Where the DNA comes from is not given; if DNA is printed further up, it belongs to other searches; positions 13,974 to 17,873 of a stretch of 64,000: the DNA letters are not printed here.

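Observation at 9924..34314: Candidate envelope-megaprotein production locus: AglB fusion, coupled subtilase, beta-helix adhesin, STAND-like regulator, MBL hydrolase, TSP3/propeller megaprotein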

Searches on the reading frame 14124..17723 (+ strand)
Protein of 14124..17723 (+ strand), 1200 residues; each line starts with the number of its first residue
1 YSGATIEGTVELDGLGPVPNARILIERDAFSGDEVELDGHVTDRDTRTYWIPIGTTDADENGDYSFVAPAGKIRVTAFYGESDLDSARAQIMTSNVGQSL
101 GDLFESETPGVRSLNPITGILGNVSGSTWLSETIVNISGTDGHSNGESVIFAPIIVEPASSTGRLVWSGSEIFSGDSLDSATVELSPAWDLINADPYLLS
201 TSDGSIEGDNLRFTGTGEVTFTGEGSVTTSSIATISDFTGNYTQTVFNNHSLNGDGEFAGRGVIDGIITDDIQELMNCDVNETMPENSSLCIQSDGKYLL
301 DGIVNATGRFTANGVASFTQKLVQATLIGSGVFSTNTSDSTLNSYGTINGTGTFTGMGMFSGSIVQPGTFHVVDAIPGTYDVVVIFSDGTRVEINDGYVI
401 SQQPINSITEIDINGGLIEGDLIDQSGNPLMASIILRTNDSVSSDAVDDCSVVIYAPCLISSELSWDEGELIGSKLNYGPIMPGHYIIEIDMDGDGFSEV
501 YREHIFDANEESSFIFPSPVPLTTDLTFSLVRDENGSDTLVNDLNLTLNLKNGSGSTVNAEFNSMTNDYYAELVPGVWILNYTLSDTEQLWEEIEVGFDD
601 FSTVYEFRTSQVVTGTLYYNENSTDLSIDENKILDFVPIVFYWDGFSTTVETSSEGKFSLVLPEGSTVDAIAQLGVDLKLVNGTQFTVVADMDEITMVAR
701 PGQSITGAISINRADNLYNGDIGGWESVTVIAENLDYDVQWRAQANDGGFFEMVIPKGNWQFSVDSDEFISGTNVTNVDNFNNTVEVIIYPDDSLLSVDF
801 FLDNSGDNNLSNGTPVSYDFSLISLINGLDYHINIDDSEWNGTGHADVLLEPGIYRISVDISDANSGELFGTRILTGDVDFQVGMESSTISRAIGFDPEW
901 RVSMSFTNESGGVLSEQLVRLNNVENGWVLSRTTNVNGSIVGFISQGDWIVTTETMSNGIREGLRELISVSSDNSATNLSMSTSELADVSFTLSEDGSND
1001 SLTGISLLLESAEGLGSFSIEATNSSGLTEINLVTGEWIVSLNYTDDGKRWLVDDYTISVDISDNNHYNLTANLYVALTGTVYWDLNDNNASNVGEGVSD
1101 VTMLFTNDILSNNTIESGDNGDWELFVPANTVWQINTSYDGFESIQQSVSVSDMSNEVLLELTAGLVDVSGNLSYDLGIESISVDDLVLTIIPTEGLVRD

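Call 67: predict_structure(alignment_id=A3)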
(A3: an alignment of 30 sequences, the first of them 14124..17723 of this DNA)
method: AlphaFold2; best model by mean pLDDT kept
length: 1200 residues; sequences in the alignment: 30
mean_pLDDT: 84.0   pTM: 0.48
mean pLDDT of the five models: 84.0, 80.5, 78.7, 78.7, 76.3
residues with pLDDT >= 90: 273; 70-90: 830; 50-70: 67; < 50: 30
segments of 3 or more residues with pLDDT < 50: 1167-1179, 1186-1200
pLDDT, mean of each block of 10 residues (from residue 1): 83 88 89 67 72 89 90 89 86 70 62 79 87 86 83 89 89 84 88 83 86 88 89 85 87 88 89 76 80 89 89 89 83 86 86 90 88 89 88 87 77 90 87 88 82 82 87 90 90 79 89 86 88 86 88 77 88 88 85 86 89 88 67 85 84 89 89 73 88 85 88 79 73 85 83 87 82 82 86 90 85 87 84 88 90 88 85 85 85 90 89 88 86 90 91 84 89 84 89 86 89 84 89 89 87 88 83 90 78 81 87 86 89 88 84 86 59 46 50 34
secondary structure, 60 per line:
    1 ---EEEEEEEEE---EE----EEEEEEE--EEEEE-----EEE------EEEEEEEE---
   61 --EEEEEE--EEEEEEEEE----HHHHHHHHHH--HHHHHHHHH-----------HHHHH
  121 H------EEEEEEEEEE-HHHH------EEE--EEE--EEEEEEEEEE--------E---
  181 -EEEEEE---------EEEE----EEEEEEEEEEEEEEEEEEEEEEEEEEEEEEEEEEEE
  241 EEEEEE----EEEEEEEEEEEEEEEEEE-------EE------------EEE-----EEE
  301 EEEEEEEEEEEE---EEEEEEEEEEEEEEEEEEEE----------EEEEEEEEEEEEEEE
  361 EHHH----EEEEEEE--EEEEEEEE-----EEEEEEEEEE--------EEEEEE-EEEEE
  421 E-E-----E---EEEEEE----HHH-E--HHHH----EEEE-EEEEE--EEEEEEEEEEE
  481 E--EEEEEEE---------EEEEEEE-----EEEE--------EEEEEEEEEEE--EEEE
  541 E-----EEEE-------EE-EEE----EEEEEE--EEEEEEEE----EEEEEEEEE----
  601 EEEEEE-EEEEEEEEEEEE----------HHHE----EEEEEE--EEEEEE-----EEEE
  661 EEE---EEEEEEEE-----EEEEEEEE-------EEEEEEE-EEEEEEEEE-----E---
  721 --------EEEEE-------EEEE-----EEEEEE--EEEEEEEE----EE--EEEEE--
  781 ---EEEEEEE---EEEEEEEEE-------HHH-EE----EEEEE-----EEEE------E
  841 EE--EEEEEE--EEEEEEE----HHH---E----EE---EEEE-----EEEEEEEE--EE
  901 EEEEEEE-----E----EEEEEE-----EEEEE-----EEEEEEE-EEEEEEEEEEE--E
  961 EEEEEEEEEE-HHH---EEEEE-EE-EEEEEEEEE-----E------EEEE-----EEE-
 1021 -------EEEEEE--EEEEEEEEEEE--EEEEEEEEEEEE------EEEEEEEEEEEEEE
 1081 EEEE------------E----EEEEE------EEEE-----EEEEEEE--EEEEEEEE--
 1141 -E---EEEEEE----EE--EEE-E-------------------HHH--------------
elements in order (helices of 4 or more, strands of 3 or more residues): E4-12 E22-28 E31-35 E41-43 E50-57 E63-68 E71-79 H84-93 H96-104 H116-121 E128-137 H139-142 E149-151 E154-156 E159-168 E182-187 E197-200 E205-246 E251-268 E290-292 E298-312 E316-335 E346-361 E369-375 E378-385 E391-400 E409-414 E416-421 E433-438 H450-453 E458-461 E463-467 E470-481 E484-490 E500-506 E512-515 E524-534 E537-541 E547-550 E561-563 E568-573 E576-583 E588-596 E601-606 E608-619 E638-643 E646-651 E657-663 E667-674 E680-687 E695-701 E703-711 E729-733 E741-744 E750-755 E758-765 E774-778 E784-790 E794-802 E820-824 E830-833 E840-842 E845-850 E853-859 E880-883 E889-896 E899-907 E918-923 E929-933 E939-945 E947-957 E960-970 E978-982 E987-995 E1008-1011 E1017-1019 E1028-1033 E1036-1046 E1049-1060 E1067-1084 E1102-1106 E1113-1116 E1122-1128 E1131-1138 E1146-1151 E1160-1162

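Call 70: fold_search(model_id=the predicted structure, library=pdb)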
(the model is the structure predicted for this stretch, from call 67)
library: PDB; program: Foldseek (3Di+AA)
matches with E <= 10: 1265; with E <= 0.001: 95
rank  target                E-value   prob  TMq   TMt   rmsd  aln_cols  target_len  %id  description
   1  6fwv_B                9.2e-11  1.00  0.11  0.21  22.9       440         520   11  The Bacillus anthracis TIE protein (released 2018-08-08)
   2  6fwv_A                1.1e-10  1.00  0.11  0.21  22.8       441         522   11  The Bacillus anthracis TIE protein (released 2018-08-08)
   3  6vjb                  4.3e-10  1.00  0.07  0.07  31.4      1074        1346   10  Crystal structure of a catalytically inactive CXC Chemokine-degrading protease SpyCEP from Streptococcus pyogenes (released 2020-04-15)
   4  7vcr_A                2.3e-09  1.00  0.09  0.17  25.0       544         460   10  Crystal Structure of PitA fragment from pilus islet-2 of Streptococcus oralis (released 2022-06-01)
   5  5xya                  4.7e-09  1.00  0.10  0.09  33.8      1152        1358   10  Crystal structure of a serine protease from Streptococcus species (released 2018-08-08)
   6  7edd                  8.3e-09  0.99  0.07  0.06  37.4      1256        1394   10  Crystal structure of a serine protease from Streptococcus pyogenes (released 2021-05-12)
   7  7vcr_B                2.0e-08  1.00  0.09  0.16  21.0       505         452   11  Crystal Structure of PitA fragment from pilus islet-2 of Streptococcus oralis (released 2022-06-01)
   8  7w6b                  2.1e-08  1.00  0.09  0.12  21.2       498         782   10  Crystal Structure of PitA from pilus islet-2 of Streptococcus oralis (released 2022-06-01)
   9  5xyr                  2.2e-08  0.99  0.07  0.06  30.6      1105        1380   11  Crystal structure of a serine protease from Streptococcus species (released 2018-08-08)
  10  2y1v_A                2.7e-08  1.00  0.07  0.12  28.0       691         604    9  Full length structure of RrgB Pilus protein from Streptococcus pneumoniae (released 2011-11-09)
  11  4oq1                  4.2e-08  1.00  0.08  0.21  21.8       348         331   11  Structure of the Streptococcal ancillary pilin (released 2014-04-23)
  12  1d2p                  6.6e-08  1.00  0.09  0.20  20.9       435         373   10  CRYSTAL STRUCTURE OF TWO B REPEAT UNITS (B1B2) OF THE COLLAGEN BINDING PROTEIN (CNA) OF STAPHYLOCOCCUS AUREUS (released 2000-09-27)
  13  7vcn_B                7.8e-08  1.00  0.09  0.17  21.0       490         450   10  Crystal Structure of PitA fragment from pilus islet-2 of Streptococcus oralis with Tb-Xo4 (released 2022-07-13)
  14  10ps                  9.0e-08  1.00  0.09  0.18  35.5       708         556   10  Crystal structure of SdrD A2-A3-B1-B2 domains from Staphylococcus aureus JH1 (released 2026-02-11)
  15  7q62_B                1.5e-07  0.87  0.07  0.09  45.4      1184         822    7  Structure of TEV cleaved A2ML1 dimer (A2ML1-TT dimer) (released 2022-04-20)
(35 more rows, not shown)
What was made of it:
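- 14103..19352 (+): AglB aa 1394-3143: extracellular stalk of tandem β-sandwich domains (CnaB / CarboxypepD_reg-like). It is strongly enriched in N-x-S/T sequons. Foldseek matches TIE, PitA, RrgB, Cna-B and SdrD-B (calls 67, 70).
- Closest known: CnaB-type shafts of Gram-positive pilins and MSCRAMM B-repeats. Same: They share tandem CnaB-like β-sandwiches forming a rod (call 70).
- Stalk fold: calls 67, 70.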
